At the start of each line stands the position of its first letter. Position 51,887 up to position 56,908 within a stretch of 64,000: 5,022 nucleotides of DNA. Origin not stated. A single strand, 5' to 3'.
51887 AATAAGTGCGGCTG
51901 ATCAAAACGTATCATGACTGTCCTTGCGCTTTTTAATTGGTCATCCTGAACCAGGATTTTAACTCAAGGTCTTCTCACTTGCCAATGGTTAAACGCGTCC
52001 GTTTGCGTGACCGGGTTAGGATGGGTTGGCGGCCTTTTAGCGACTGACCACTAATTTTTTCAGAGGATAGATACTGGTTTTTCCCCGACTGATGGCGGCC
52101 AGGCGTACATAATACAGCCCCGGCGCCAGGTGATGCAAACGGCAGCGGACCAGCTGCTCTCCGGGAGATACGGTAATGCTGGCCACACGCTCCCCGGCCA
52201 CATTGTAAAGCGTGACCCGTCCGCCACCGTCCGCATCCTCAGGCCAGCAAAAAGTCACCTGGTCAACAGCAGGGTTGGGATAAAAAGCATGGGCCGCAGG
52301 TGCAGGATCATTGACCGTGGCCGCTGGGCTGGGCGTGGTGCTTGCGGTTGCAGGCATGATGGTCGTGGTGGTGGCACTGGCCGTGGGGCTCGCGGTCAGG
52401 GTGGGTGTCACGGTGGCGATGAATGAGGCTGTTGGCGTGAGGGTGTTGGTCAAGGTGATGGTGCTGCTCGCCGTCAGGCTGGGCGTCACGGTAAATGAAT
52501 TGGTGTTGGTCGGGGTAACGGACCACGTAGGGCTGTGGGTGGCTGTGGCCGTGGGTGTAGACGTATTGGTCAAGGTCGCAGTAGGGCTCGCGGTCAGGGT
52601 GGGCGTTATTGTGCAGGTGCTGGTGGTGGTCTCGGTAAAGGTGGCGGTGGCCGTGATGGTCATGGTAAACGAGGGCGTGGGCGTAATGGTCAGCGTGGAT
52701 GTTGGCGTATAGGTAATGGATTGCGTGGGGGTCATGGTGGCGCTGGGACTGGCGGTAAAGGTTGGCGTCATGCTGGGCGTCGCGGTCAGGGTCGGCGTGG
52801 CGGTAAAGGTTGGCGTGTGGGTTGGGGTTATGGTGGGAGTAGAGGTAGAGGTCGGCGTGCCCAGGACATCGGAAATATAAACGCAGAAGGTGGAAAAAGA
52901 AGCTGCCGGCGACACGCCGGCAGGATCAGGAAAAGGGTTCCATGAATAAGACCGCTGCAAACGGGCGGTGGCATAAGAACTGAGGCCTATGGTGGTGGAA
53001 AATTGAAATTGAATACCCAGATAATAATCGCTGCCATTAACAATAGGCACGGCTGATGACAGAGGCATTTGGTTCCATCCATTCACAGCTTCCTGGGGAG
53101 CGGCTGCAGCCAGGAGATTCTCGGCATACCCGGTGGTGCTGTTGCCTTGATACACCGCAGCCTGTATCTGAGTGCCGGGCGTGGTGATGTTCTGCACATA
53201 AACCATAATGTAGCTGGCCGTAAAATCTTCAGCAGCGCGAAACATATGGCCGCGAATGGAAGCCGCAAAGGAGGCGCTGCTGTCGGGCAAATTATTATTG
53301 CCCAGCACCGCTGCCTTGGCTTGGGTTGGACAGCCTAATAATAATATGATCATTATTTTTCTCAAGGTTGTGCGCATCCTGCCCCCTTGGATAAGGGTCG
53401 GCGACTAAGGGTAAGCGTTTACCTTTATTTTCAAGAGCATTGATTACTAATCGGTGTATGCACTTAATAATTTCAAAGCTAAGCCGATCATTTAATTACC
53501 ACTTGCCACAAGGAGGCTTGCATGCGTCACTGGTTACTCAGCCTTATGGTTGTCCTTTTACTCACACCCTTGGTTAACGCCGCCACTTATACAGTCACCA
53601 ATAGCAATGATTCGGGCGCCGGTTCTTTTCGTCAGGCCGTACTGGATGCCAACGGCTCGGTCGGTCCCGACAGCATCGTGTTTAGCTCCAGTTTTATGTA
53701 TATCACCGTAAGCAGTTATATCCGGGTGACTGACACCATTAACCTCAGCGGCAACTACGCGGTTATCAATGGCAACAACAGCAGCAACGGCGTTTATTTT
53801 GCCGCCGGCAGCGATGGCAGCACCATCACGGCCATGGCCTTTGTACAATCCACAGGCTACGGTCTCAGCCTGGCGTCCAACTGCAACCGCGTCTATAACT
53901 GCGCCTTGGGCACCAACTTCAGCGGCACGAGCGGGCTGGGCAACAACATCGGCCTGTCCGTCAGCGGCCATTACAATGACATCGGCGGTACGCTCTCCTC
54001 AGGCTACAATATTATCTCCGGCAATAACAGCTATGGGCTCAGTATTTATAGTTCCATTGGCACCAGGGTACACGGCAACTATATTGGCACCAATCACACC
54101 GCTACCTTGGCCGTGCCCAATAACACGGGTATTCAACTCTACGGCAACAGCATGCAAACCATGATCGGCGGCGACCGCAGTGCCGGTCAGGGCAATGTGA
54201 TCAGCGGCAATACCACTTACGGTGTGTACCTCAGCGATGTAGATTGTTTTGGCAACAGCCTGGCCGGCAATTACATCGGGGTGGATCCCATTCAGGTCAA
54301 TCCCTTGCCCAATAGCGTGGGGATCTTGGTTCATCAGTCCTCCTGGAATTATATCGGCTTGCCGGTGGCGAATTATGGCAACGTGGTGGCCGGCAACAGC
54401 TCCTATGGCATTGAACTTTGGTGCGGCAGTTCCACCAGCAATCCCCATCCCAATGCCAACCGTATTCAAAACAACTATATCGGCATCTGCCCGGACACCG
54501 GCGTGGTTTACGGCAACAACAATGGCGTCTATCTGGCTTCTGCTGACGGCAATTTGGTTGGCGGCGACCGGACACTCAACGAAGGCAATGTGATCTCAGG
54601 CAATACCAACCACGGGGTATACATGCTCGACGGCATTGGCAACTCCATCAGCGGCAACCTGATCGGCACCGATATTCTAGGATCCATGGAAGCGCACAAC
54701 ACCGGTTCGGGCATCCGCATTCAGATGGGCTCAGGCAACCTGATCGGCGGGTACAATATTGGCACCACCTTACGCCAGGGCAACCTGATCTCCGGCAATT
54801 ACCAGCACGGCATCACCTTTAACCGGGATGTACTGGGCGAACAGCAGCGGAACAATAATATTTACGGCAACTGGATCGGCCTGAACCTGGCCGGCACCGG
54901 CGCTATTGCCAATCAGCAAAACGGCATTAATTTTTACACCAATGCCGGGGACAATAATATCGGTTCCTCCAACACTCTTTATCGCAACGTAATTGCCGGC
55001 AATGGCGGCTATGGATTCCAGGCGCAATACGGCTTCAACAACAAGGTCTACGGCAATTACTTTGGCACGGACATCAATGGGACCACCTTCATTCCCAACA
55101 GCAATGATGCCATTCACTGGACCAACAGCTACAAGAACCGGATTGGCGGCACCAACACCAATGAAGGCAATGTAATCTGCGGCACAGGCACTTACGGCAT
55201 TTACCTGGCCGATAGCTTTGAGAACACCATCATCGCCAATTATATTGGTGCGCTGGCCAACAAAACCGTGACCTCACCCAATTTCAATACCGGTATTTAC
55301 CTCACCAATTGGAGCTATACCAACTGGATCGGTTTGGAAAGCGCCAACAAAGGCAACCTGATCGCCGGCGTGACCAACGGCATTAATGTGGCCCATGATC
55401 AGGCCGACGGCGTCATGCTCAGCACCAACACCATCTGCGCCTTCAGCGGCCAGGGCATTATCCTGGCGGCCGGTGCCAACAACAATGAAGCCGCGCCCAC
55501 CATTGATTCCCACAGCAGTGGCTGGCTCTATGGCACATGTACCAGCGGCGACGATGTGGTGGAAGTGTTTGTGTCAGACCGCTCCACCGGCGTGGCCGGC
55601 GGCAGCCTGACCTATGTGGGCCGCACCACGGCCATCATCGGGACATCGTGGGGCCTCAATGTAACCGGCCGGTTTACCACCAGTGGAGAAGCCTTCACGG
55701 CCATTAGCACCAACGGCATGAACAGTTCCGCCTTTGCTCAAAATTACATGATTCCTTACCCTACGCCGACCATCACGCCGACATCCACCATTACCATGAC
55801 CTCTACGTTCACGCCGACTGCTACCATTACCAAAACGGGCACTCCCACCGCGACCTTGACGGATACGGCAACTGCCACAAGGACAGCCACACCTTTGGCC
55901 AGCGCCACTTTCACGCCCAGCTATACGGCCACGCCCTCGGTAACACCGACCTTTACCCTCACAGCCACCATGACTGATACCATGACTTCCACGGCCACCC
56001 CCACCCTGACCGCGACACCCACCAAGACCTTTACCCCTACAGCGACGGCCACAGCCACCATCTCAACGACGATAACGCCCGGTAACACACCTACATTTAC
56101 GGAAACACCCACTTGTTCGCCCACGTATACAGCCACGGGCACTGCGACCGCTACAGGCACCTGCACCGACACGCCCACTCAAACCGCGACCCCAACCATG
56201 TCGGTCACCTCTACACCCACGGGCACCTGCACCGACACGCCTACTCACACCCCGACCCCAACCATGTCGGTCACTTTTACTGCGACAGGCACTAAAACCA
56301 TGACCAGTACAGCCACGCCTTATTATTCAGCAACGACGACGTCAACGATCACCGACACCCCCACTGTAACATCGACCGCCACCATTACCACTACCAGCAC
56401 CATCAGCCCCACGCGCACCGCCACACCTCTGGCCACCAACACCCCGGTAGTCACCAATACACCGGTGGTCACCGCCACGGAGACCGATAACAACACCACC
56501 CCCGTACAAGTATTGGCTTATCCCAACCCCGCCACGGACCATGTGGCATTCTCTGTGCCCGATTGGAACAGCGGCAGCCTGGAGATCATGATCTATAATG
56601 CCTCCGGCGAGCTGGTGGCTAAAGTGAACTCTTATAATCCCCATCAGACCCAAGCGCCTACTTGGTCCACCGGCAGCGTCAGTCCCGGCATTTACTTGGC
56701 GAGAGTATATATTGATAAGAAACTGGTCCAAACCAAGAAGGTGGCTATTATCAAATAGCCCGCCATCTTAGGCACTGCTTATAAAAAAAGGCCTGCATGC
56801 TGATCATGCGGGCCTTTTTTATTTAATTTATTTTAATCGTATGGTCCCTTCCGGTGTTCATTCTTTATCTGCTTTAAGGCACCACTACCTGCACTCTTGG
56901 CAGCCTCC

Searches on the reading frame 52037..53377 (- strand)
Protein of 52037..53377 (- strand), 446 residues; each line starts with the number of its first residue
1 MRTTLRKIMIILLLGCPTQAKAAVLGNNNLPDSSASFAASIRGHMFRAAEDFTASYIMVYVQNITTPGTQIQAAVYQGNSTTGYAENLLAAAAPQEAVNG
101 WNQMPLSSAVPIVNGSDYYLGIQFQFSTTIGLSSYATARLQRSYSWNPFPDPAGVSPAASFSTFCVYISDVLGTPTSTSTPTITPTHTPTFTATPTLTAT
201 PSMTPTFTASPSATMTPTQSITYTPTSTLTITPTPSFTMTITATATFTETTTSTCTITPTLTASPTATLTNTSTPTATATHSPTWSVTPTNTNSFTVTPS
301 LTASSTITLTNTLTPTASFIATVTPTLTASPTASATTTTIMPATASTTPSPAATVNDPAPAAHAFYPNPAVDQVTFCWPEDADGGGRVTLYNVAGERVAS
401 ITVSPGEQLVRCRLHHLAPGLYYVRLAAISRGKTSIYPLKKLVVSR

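Call 72: search_protein_families(library=pfam, proteins=[window:52037-53377:-], max_evalue=0.001)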
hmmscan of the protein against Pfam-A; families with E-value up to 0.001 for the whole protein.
window:52037-53377:- (446 aa): 1 family
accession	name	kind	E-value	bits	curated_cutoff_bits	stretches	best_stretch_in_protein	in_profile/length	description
PF18962.6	Por_Secre_tail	-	5.5e-07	30.2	27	1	366-428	2-64/75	Secretion system C-terminal sorting domain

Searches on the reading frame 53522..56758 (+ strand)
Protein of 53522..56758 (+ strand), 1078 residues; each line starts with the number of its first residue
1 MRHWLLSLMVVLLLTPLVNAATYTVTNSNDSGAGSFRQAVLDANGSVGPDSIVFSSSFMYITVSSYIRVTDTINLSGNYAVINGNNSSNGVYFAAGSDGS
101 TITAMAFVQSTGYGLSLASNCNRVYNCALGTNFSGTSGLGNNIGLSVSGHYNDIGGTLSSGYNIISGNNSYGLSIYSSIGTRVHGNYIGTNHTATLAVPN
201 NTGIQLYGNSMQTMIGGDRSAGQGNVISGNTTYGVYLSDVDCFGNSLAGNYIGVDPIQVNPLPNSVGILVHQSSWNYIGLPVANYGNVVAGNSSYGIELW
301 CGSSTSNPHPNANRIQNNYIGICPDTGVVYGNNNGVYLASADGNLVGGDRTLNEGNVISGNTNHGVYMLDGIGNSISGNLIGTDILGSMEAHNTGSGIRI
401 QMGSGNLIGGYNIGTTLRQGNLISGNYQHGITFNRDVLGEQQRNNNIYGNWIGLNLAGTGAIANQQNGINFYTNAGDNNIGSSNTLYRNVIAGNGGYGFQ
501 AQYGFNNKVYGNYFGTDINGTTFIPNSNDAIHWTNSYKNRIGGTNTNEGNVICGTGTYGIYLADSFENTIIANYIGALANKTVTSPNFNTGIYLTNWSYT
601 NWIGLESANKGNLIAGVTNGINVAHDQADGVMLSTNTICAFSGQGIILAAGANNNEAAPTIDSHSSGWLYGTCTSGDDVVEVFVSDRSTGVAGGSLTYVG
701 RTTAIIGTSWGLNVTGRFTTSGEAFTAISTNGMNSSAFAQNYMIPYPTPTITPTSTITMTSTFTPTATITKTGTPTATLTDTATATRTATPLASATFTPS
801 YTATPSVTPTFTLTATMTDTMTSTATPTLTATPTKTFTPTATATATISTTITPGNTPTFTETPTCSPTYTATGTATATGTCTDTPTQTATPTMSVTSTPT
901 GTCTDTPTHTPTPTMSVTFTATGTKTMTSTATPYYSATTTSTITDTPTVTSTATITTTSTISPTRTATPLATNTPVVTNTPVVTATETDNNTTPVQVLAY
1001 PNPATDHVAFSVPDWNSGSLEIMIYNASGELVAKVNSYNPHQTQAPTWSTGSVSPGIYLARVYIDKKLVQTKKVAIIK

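Call 28: search_protein_families(library=pfam, proteins=[window:53522-56758:+], max_evalue=0.0001)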
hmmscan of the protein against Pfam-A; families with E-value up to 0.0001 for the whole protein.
window:53522-56758:+ (1078 aa): 2 families
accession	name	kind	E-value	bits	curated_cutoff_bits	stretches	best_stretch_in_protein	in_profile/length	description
PF05048.19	NosD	-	3.7e-12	46.6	23.6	0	328-415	77-148/212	Periplasmic copper-binding protein (NosD)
PF18962.6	Por_Secre_tail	-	1.4e-08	35.3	27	1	1000-1076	2-75/75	Secretion system C-terminal sorting domain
